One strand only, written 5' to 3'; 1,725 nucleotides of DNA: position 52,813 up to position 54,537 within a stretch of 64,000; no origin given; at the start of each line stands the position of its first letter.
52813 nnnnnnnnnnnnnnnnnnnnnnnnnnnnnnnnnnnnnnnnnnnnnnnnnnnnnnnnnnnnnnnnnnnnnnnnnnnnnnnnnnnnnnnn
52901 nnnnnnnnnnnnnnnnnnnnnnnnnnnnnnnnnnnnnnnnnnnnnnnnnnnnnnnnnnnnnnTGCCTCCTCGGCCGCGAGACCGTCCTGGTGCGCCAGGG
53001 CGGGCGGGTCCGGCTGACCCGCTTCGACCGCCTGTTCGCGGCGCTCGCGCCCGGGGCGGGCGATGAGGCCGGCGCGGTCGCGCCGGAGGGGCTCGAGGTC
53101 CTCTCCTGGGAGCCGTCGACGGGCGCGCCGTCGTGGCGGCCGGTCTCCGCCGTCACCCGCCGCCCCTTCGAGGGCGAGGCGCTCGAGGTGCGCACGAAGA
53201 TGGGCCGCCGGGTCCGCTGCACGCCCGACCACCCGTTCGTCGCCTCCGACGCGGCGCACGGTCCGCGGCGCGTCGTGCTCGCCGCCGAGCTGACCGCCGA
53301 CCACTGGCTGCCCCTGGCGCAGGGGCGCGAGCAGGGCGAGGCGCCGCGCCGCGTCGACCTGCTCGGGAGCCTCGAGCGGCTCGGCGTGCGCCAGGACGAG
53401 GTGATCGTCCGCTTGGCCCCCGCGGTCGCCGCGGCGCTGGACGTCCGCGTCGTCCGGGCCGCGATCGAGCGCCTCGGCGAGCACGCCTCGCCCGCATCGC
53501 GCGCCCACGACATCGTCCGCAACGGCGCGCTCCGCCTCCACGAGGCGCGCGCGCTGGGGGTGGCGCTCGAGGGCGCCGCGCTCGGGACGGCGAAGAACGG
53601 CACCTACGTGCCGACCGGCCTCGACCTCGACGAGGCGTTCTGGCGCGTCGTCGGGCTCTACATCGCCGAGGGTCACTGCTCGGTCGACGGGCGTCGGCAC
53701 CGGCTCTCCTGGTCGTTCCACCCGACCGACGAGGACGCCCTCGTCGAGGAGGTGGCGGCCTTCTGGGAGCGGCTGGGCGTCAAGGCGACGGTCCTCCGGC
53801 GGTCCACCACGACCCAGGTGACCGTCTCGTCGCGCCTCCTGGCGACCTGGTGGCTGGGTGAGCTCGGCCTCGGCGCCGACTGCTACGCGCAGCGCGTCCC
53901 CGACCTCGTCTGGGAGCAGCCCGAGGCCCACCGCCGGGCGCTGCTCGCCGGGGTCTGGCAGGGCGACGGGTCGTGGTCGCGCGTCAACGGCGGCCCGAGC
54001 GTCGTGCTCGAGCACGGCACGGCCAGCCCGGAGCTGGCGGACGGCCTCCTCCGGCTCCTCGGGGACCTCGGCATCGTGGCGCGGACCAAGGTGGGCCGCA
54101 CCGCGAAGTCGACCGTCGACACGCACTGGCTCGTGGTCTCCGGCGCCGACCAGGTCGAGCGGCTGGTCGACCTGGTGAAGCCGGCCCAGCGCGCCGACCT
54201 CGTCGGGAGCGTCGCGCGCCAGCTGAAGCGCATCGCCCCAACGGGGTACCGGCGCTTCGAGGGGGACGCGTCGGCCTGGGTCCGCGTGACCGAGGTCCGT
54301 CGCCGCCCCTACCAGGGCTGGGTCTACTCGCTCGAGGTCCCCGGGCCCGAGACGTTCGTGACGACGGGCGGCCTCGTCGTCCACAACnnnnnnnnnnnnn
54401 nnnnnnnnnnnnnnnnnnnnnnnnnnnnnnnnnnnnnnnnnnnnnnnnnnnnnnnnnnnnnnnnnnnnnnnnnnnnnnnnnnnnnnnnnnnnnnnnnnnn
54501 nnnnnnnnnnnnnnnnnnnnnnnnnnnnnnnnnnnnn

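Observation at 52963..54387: Full-length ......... intein inserted at the catalytic cysteine of UDP-glucose 6-dehydrogenase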

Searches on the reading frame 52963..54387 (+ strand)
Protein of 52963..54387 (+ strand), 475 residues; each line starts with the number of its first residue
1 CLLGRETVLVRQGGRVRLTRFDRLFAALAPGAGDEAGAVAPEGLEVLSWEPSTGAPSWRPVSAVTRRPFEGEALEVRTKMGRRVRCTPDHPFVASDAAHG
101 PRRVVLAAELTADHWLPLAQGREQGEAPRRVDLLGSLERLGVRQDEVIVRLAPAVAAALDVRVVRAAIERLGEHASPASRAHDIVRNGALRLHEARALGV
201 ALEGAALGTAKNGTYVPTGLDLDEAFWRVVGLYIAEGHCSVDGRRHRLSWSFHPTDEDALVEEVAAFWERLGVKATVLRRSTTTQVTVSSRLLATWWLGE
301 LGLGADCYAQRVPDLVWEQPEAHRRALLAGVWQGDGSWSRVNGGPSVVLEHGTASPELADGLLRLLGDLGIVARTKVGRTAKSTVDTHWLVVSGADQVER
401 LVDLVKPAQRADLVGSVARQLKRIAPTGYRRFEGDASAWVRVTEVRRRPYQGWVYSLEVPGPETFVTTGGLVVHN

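Call 4: search_protein_families(library=pfam, proteins=[window:52963-54387:+], max_evalue=0.01)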
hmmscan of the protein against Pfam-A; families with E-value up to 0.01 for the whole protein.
window:52963-54387:+ (475 aa): 3 families
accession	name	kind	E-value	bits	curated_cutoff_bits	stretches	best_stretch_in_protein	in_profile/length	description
PF14528.11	LAGLIDADG_3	-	5.3e-15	55.9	22.5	2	324-403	3-79/82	LAGLIDADG-like domain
PF14890.11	Intein_splicing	-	3.3e-11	43.7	35.8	1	61-475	38-155/155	Intein splicing domain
PF05204.19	Hom_end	-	0.00083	19.9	21.1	0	315-388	5-80/110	Homing endonuclease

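Call 5: search_protein_families(library=ncbifam, proteins=[window:52963-54387:+], max_evalue=0.01)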
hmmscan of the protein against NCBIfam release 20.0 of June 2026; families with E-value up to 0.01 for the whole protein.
window:52963-54387:+ (475 aa): 8 families
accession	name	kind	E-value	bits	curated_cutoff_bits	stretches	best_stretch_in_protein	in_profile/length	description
NF045703.1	rSAM_Tes_intein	exception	5.4e-25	87.4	1700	1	1-475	156-610/1040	tetraether lipid synthase Tes, intein-containing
NF011491.0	PRK14898.1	equivalog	8.7e-17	60.4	783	1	5-374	80-383/860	DNA-directed RNA polymerase subunit A''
NF005852.0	PRK07773.1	equivalog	1.9e-09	36.4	780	1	286-405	573-694/886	replicative DNA helicase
TIGR01445.1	intein_Nterm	domain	1.9e-08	35.2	24.5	1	1-93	1-82/83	intein N-terminal splicing region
NF038098.1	GyrA_w_intein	exception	1.3e-07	30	1850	1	251-383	258-394/1232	intein-containing DNA gyrase subunit A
NF011303.0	PRK14715.1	equivalog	8.7e-07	26.4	1585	1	225-348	1119-1236/1627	DNA-directed DNA polymerase II large subunit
TIGR01443.1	intein_Cterm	domain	6.2e-05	23.1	15.6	1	453-475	1-23/24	intein C-terminal splicing region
NF011302.0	PRK14714.1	equivalog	0.0087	13.6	1791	0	44-127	981-1061/1350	DNA-directed DNA polymerase II large subunit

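Call 6: search_solved_structures(query=window:52963-54387:+, max_evalue=1, show_alignments=3)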
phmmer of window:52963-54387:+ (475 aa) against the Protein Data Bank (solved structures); distinct sequences matched with E-value up to 1: 11.
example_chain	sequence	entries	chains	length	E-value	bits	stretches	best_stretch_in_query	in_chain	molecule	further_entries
2cw7_A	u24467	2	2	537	2.9e-12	49.4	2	208-379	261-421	Endonuclease PI-PkoII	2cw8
6rpp_A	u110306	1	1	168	3.2e-06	29.5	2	430-474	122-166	Cell division control protein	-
6rpq_A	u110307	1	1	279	8.9e-06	28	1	39-96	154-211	Ubiquitin-like protein SMT3,1108aa long hypothetical cell division control protein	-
5o9j_A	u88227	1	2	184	0.00093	21.4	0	438-475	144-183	Transcription initiation factor IIB,Transcription initiation factor IIB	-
8ubs_A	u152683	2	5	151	0.0021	20.2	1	43-116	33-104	NrdJ-1 | Nrdj-1 intein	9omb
2lqm_A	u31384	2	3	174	0.0057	18.8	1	440-475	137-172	Pho radA intein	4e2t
4e2u_A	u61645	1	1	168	0.0061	18.6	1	441-475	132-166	Pho radA intein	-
5o9i_A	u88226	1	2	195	0.03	16.4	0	442-475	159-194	Transcription initiation factor IIB,Transcription initiation factor IIB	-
1mi8_A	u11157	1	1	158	0.042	15.9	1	370-474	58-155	DnaB intein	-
7qsu_A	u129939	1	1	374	0.35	12.8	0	237-401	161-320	V-ATPase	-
7qss_A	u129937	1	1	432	0.51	12.3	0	238-401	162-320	V-type ATP synthase alpha chain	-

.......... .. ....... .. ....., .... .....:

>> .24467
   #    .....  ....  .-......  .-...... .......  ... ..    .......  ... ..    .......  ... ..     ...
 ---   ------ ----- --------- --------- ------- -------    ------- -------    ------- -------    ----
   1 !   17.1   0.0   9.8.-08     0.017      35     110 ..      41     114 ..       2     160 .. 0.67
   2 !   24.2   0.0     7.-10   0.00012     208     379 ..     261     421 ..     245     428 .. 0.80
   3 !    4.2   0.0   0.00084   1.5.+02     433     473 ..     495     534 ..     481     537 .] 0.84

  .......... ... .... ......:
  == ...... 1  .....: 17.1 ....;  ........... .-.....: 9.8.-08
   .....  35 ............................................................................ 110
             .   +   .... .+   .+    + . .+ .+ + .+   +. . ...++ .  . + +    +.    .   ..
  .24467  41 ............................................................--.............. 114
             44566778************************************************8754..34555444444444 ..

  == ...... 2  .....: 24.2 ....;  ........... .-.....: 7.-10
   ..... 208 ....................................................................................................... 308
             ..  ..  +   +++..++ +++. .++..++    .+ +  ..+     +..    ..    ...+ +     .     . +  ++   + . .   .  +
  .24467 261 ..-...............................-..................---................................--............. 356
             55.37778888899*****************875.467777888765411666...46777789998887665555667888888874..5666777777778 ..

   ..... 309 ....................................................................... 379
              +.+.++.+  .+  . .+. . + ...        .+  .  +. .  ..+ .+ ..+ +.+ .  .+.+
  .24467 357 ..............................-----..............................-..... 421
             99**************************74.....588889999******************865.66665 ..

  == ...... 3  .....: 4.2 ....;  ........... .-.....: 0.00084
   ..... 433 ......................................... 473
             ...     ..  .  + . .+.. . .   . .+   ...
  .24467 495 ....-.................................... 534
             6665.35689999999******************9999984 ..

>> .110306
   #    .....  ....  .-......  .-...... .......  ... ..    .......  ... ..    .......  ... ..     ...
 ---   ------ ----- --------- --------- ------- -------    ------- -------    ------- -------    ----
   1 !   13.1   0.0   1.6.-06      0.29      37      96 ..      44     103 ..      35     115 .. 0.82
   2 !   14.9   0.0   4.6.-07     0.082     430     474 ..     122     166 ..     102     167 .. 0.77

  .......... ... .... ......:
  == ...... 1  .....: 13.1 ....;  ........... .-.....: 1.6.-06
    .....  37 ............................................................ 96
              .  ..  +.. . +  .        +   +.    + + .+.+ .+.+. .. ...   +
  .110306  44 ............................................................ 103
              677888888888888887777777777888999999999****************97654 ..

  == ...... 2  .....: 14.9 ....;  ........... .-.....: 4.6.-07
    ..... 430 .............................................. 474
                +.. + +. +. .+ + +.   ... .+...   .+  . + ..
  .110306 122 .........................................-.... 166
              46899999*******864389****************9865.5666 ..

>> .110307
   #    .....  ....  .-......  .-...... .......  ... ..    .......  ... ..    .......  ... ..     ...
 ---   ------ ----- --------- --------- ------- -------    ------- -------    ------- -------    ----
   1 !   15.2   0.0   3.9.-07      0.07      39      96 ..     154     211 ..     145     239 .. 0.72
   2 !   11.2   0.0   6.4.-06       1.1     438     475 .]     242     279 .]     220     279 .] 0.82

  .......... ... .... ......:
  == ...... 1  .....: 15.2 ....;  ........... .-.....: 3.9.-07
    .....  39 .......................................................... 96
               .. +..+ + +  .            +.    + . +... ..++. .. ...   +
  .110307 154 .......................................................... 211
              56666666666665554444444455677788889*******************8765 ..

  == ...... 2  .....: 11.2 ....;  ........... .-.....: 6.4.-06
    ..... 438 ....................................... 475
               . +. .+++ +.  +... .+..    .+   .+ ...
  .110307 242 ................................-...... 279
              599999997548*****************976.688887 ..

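Call 7: find_homologous_proteins(query=window:52963-54387:+, max_evalue=0.001)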
Query window:52963-54387:+ (475 aa): 538 proteins with E <= 0.001 among 8000 candidates; the best 120 are listed.
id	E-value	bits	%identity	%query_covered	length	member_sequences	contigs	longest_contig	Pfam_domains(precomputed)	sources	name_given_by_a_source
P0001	2.9e-172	592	62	100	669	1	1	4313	PF05204.20,PF00984.25,PF14528.12,PF03720.23,PF14890.12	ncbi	ncbi:MAG: UDP binding domain-containing protein, partial [Gaiellaceae bacterium]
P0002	1.4e-166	573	59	100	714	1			PF00984.25,PF14528.12,PF03721.21,PF14890.12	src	-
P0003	6.0e-166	571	59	100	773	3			PF00984.25,PF14528.12,PF03721.21,PF14890.12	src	-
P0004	3.9e-165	568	58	100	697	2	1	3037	PF00984.25,PF14528.12,PF03720.23,PF14890.12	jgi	jgi:UDPglucose 6-dehydrogenase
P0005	7.0e-165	568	58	100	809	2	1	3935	PF00984.25,PF14528.12,PF03721.21,PF03720.23,PF14890.12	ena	-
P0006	2.5e-163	562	62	93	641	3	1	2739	PF14528.12,PF03720.23,PF14890.12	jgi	jgi:UDPglucose 6-dehydrogenase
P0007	2.6e-161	556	60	100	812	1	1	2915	PF00984.25,PF14528.12,PF03721.21,PF03720.23,PF14890.12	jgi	jgi:UDPglucose 6-dehydrogenase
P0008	4.2e-161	555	59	100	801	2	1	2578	PF00984.25,PF14528.12,PF03721.21,PF03720.23,PF14890.12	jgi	jgi:UDPglucose 6-dehydrogenase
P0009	2.1e-160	553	58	100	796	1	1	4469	PF00984.25,PF14528.12,PF03721.21,PF03720.23,PF14890.12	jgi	jgi:UDPglucose 6-dehydrogenase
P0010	2.1e-160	553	57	100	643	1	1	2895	PF14528.12,PF03720.23,PF14890.12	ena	-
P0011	6.5e-159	548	58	100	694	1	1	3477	PF00984.25,PF14528.12,PF03720.23,PF14890.12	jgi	jgi:UDPglucose 6-dehydrogenase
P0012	4.6e-158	545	58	100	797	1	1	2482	PF00984.25,PF14528.12,PF03721.21,PF03720.23,PF14890.12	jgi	jgi:UDPglucose 6-dehydrogenase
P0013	6.7e-158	545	56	100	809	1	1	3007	PF00984.25,PF14528.12,PF03721.21,PF03720.23,PF14890.12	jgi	jgi:UDPglucose 6-dehydrogenase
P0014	4.7e-157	542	56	100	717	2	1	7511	PF00984.25,PF14528.12,PF03720.23,PF14890.12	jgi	jgi:UDPglucose 6-dehydrogenase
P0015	8.5e-157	541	58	100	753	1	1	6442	PF00984.25,PF14528.12,PF03720.23,PF14890.12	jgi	jgi:UDPglucose 6-dehydrogenase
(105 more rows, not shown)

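Call 12: find_related_loci(query=A1, collection=genome_contigs, flank=4000)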
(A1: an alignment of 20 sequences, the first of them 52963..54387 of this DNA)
Query A1 (475 aa) in genome_contigs; peptide patterns used: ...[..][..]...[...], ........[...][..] (x = any residue, [..] = any of these).
317 stretches matched a pattern; 299 encode a relative of the query (tblastn E <= 1e-3); the best 80 are kept; 80 distinct loci.
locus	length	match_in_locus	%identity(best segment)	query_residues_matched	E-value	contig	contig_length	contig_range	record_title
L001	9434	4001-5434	65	1-475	0e+0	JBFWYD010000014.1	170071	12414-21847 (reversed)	MAG: Planctomycetota bacterium isolate CA_2019_TPBS_156 NODE_796_length_170071_cov_10.228681_TPBS, whole genome shotgun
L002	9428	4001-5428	62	1-475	2e-176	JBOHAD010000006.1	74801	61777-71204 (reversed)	MAG: Gaiellaceae bacterium isolate SD8036_metabat2.bin.23 NODE_95_length_74801_cov_14.582599, whole genome shotgun seque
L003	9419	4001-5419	60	1-475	1e-171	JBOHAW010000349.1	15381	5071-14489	MAG: Gaiellaceae bacterium isolate SC-S_metawrap_bin.4 k127_1149789, whole genome shotgun sequence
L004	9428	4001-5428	60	1-475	2e-169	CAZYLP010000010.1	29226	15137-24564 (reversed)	MAG TPA_asm: uncultured Planctomycetota bacterium isolate SRP287453_co1_338 genome assembly, contig: NODE_2670_length_29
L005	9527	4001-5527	58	1-475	1e-168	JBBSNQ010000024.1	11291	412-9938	MAG: Solirubrobacterales bacterium isolate LS5_sbin.9 LS5_sbin.9_K_119671_L_11291_cov_25.1917, whole genome shotgun sequ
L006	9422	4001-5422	57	1-475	9e-168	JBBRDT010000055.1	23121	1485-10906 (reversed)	MAG: Solirubrobacterales bacterium isolate Co_metawrap_2466 Cmw_2466_k141_5876818_length_23121_cov_9.9984, whole genome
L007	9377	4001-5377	58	1-475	2e-167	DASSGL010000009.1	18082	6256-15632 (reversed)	MAG TPA_asm: Gaiellaceae bacterium isolate SMAG_U1032 k141_182972, whole genome shotgun sequence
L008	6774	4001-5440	59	1-475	2e-167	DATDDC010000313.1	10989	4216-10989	MAG TPA_asm: Anaeromyxobacter sp. isolate SMAG_U164 k141_231887, whole genome shotgun sequence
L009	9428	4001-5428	59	1-475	6e-166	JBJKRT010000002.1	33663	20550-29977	MAG: Longimicrobiales bacterium isolate Bin_65 S1Ck127_466935_flag_0_multi_9.9402_len_33663, whole genome shotgun sequen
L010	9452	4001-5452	58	1-475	1e-164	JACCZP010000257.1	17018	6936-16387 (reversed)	MAG: Thermoleophilaceae bacterium isolate MGR_bin233 SD2897-2912_k127_161729, whole genome shotgun sequence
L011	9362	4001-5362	59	1-475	3e-162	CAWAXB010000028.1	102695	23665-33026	MAG: uncultured Actinomycetes bacterium isolate MFD08416.bin.2.66 genome assembly, contig: contig_5451, whole genome sho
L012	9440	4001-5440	58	1-475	5e-162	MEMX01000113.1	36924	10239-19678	MAG: Anaeromyxobacter sp. RBG_16_69_14 RBG_16_scaffold_4859, whole genome shotgun sequence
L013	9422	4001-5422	58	1-475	4e-162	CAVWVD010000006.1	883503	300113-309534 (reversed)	MAG: uncultured Thermoleophilia bacterium isolate MFD04944.bin.2.129 genome assembly, contig: contig_60713, whole genome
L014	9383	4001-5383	58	1-475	5e-161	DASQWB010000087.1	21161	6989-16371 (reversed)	MAG TPA_asm: Gaiellaceae bacterium isolate SMAG_U11002 k141_59801, whole genome shotgun sequence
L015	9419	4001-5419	59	1-475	7e-161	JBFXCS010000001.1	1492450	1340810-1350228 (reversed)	MAG: Thermoleophilia bacterium isolate CA_2019_TPBS_75 NODE_6_length_1492450_cov_35.996808_TPBS, whole genome shotgun se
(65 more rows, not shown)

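Call 42: predict_structure(alignment_id=A1)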
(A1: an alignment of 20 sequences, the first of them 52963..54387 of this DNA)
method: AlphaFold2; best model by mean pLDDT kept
length: 475 residues; sequences in the alignment: 20
mean_pLDDT: 90.1   pTM: 0.90
mean pLDDT of the five models: 90.1, 90.1, 90.0, 89.0, 86.5
residues with pLDDT >= 90: 335; 70-90: 115; 50-70: 23; < 50: 2
segments of 3 or more residues with pLDDT < 50: none
pLDDT, mean of each block of 10 residues (from residue 1): 96 92 93 86 94 88 96 96 97 83 93 93 75 88 91 92 92 88 93 93 91 88 95 92 85 90 97 95 94 93 91 92 95 84 68 94 94 90 87 87 90 84 72 78 96 96 94 94
secondary structure, 60 per line:
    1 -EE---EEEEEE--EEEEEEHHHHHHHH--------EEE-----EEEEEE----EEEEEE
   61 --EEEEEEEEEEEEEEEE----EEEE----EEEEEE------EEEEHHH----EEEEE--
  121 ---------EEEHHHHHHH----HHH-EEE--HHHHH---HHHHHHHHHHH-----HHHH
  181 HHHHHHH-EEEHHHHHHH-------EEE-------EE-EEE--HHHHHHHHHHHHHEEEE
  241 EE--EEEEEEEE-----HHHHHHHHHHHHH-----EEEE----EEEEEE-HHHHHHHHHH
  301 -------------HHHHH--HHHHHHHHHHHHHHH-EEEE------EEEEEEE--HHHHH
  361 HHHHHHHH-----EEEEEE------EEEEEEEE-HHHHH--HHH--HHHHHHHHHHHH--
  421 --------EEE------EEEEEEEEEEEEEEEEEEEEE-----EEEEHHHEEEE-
elements in order: E7-12 E15-20 H21-28 E37-39 E45-50 E55-60 E63-78 E83-86 E91-96 E103-106 E114-118 E130-132 H133-139 E148-150 H153-157 H161-171 H177-187 E189-191 H192-198 E206-208 E219-221 H224-236 E237-242 E245-252 H258-270 E276-279 E284-289 H291-300 H314-318 H321-335 E337-340 E347-353 H356-368 E374-379 E386-393 H395-399 H407-418 E429-431 E438-458 E464-467 E471-474

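Call 43: search_protein_representatives(alignment_id=A1)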
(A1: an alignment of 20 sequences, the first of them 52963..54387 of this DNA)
Query: 20 sequences, 475 profile positions. Proteins with E-value up to 0.001 (for the whole library): 9619; up to 1e-10: 2526; up to 1e-30: 221. The best 150 are listed.
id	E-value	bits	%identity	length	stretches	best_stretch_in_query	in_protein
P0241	2.1e-200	682.9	-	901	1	1-475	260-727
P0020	2.0e-195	666.4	-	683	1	1-474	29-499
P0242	9.7e-185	631.2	-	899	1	1-475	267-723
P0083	1.1e-179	614.5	-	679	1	1-475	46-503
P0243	3.9e-179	612.8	-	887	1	1-473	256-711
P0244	3.7e-177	606.2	-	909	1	1-475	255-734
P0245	1.1e-169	581.6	-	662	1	75-475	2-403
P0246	2.2e-158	544.3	-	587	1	35-475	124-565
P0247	3.9e-158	543.5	-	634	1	1-382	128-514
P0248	1.9e-156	537.9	-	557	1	1-409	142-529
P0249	3.1e-148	510.9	-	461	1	187-475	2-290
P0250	1.6e-143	495.4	-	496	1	128-475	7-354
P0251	3.5e-139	481.0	-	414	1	51-437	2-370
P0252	2.0e-137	475.2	-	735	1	181-475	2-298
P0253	5.0e-131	454.1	-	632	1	8-475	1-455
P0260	5.5e-90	318.8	-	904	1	1-475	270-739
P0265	1.1e-82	294.7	-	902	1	45-475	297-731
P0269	5.2e-77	276.0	-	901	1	42-475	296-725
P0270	1.2e-76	274.8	-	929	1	19-475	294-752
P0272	6.6e-74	265.8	-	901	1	1-475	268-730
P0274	2.9e-72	260.3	-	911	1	1-475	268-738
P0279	2.7e-68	247.3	-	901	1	1-475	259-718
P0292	4.2e-61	223.5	-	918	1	1-475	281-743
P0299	5.8e-58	213.2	-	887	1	1-475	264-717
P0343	3.4e-44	167.8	-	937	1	1-475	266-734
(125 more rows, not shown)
